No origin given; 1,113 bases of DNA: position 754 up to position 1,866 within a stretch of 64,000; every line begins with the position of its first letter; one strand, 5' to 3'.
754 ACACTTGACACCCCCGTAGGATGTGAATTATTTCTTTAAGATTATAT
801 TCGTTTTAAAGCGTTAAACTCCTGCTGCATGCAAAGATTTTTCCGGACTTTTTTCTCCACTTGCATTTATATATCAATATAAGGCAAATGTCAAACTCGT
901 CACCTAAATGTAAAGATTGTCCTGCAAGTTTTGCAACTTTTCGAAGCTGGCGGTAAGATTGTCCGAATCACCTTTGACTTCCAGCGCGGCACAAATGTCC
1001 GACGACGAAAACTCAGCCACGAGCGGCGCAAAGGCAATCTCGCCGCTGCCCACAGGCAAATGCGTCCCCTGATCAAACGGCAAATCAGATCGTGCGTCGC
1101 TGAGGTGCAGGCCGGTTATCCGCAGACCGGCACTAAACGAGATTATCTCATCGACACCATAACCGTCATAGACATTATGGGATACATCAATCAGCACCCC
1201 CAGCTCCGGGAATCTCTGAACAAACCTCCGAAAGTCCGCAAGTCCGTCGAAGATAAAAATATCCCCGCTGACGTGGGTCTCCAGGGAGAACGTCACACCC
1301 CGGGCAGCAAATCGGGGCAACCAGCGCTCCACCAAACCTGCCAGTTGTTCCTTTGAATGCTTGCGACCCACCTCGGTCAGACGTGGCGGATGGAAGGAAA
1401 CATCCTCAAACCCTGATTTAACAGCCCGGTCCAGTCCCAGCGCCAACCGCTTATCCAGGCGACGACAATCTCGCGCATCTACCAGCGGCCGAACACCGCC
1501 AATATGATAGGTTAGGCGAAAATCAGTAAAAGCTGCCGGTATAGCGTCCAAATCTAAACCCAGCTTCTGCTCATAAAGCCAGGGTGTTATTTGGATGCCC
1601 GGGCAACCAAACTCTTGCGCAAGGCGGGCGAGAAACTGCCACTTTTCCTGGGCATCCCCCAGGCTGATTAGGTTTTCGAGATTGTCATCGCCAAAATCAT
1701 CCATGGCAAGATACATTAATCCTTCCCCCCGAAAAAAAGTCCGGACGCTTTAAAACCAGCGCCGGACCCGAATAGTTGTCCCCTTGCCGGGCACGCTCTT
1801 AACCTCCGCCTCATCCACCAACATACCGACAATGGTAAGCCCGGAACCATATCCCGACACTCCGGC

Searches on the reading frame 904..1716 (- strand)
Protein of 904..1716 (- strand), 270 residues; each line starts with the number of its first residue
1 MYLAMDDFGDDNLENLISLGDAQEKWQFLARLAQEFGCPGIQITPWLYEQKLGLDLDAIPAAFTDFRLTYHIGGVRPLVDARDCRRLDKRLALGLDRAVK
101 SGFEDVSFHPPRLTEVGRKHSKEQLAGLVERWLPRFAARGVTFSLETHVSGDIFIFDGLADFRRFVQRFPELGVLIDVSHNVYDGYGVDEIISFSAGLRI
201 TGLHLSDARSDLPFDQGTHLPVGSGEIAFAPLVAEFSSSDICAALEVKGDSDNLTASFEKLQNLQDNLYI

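Call 21: find_encoding_contigs(protein=window:904-1716:-, flank=10000, max_places=6)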
Protein window:904-1716:- (270 aa): 1 contig read that carries it; 1 place shown.
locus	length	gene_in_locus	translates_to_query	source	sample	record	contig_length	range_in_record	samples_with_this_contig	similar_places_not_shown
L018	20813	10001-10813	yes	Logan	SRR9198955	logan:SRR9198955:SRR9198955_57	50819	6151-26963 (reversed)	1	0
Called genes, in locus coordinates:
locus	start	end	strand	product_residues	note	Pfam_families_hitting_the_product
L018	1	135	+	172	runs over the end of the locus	PF04542:Sigma70_r2, PF08281:Sigma70_r4_2, PF04545:Sigma70_r4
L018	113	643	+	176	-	-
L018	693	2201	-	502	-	PF01921:tRNA-synt_1f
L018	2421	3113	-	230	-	PF21946:LppM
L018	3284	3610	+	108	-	-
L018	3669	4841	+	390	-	-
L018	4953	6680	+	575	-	PF05524:PEP-utilisers_N, PF00391:PEP-utilizers, PF02896:PEP-utilizers_C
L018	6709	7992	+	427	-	PF07690:MFS_1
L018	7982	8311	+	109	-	-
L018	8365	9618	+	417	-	PF07613:DUF1576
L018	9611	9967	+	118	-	PF13581:HATPase_c_2 (weak), PF02518:HATPase_c, PF13589:HATPase_c_3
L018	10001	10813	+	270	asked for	PF01261:AP_endonuc_2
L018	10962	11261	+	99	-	PF01371:Trp_repressor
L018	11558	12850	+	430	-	PF00587:tRNA-synt_2b, PF03129:HGTP_anticodon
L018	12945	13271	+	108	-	PF01022:HTH_5, PF12840:HTH_20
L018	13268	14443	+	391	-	PF03773:ArsP_1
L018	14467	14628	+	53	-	PF13192:Thioredoxin_3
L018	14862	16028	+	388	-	PF01979:Amidohydro_1, PF07969:Amidohydro_3 (weak)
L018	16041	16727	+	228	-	PF01791:DeoC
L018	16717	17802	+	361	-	PF01408:GFO_IDH_MocA, PF22725:GFO_IDH_MocA_C3, PF02894:GFO_IDH_MocA_C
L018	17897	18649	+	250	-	PF00392:GntR, PF07702:UTRA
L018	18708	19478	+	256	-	PF03609:EII-Sor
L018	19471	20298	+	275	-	PF03613:EIID-AGA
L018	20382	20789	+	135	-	PF03610:EIIA-man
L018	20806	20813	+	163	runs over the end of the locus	PF03830:PTSIIB_sorb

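Call 76: find_homologous_proteins(query=L018:19471-20298:+, max_evalue=1e-100)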
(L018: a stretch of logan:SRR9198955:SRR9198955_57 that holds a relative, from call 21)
Query L018:19471-20298:+ (275 aa): 15 proteins with E <= 1e-100 among 4273 candidates.
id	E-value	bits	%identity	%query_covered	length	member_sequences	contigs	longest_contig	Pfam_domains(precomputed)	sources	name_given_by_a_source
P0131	5.6e-177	605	100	100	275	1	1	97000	PF03613.20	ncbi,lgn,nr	ncbi:MAG: PTS system mannose/fructose/sorbose family transporter subunit IID [Firmicutes bacterium]|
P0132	5.2e-149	513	83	100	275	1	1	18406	PF03613.20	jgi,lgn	-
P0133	1.5e-148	512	83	100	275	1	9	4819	PF03613.20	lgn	-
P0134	3.8e-148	510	82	100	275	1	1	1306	PF03613.20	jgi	-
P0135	1.1e-143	496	80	100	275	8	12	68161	PF03613.20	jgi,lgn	jgi:mannose/fructose/N-acetylgalactosamine-specific phosphotransferase system component IID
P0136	9.6e-137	473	74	100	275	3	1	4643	PF03613.20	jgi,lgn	-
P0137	1.4e-135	469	78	100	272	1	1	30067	PF03613.20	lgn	-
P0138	7.2e-126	437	70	100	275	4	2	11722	PF03613.20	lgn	-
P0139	1.3e-123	430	70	100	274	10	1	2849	PF03613.20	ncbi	-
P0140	3.4e-121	422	68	100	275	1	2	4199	PF03613.20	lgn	-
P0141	6.1e-120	418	68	99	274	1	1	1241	PF03613.20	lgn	-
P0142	3.2e-119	415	67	100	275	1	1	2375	PF03613.20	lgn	-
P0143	3.1e-118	412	68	100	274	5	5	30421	PF03613.20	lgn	-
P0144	2.1e-108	380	62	99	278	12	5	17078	PF03613.20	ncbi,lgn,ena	-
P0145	2.1e-105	370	60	99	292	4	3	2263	PF03613.20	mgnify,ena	mgnify:FL=1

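Call 77: find_encoding_contigs(protein=P0131, flank=10000, max_places=4)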
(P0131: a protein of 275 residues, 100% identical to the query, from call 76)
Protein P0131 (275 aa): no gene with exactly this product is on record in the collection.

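Call 78: find_encoding_contigs(protein=P0135, flank=10000, max_places=4)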
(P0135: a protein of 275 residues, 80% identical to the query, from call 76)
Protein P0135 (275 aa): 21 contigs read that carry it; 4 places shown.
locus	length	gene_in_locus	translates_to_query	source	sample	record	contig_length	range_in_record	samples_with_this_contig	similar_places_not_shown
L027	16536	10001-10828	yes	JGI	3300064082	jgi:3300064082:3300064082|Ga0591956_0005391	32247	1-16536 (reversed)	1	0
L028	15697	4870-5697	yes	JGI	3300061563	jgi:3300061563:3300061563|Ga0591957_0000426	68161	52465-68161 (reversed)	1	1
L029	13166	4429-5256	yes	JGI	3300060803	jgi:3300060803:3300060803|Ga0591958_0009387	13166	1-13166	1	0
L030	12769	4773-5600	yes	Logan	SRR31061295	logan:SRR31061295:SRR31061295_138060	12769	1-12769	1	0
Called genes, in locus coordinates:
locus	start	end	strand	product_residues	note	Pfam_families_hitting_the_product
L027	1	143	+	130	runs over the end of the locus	-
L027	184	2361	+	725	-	-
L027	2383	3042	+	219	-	PF02463:SMC_N (weak), PF00005:ABC_tran, PF13555:AAA_29 (faint), PF13304:AAA_21 (faint)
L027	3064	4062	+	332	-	-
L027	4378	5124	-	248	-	PF02604:PhdYeFM_antitox (weak), PF05685:Uma2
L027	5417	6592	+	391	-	PF01979:Amidohydro_1, PF07969:Amidohydro_3 (faint)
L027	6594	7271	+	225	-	PF01791:DeoC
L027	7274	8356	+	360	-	PF01408:GFO_IDH_MocA, PF02894:GFO_IDH_MocA_C, PF22725:GFO_IDH_MocA_C3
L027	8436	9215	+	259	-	PF00392:GntR, PF07702:UTRA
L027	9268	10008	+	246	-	PF03609:EII-Sor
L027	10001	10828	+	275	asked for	PF03613:EIID-AGA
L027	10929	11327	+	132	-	PF03610:EIIA-man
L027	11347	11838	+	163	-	PF03830:PTSIIB_sorb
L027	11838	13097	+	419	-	PF04734:Ceramidase_alk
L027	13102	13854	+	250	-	PF13580:SIS_2, PF01380:SIS (faint)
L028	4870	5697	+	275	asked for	PF03613:EIID-AGA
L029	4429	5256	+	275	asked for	PF03613:EIID-AGA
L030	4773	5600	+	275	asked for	PF03613:EIID-AGA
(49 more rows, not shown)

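Call 80: find_encoding_contigs(protein=P0132, flank=10000, max_places=3)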
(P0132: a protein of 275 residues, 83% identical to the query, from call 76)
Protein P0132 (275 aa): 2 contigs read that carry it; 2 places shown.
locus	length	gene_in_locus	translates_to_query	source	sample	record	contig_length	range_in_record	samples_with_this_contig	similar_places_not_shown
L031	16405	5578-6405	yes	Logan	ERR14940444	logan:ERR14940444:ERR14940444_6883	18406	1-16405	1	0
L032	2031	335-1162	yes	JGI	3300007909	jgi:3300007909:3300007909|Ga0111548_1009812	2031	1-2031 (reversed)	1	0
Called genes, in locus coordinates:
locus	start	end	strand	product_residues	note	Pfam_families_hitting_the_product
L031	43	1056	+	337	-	PF00005:ABC_tran, PF13304:AAA_21, PF13732:DrrA1-3_C (weak)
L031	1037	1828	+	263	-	-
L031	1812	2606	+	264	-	PF06182:ABC2_membrane_6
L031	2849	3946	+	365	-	PF01408:GFO_IDH_MocA, PF22685:Gal80p_C-like (faint), PF22725:GFO_IDH_MocA_C3, PF02894:GFO_IDH_MocA_C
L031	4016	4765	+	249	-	PF00392:GntR, PF07702:UTRA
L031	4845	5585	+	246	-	PF03609:EII-Sor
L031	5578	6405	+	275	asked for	PF03613:EIID-AGA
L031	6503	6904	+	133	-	PF03610:EIIA-man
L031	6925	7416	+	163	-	PF03830:PTSIIB_sorb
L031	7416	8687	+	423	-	PF04734:Ceramidase_alk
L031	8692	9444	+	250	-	PF13580:SIS_2, PF01380:SIS (weak)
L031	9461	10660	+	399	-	PF24890:ALN_composite (weak), PF01979:Amidohydro_1, PF07969:Amidohydro_3 (weak)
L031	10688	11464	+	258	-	PF02811:PHP, PF13263:PHP_C (weak)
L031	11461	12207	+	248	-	PF10740:DUF2529 (faint), PF13580:SIS_2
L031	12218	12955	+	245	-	PF10740:DUF2529 (weak), PF13580:SIS_2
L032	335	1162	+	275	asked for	PF03613:EIID-AGA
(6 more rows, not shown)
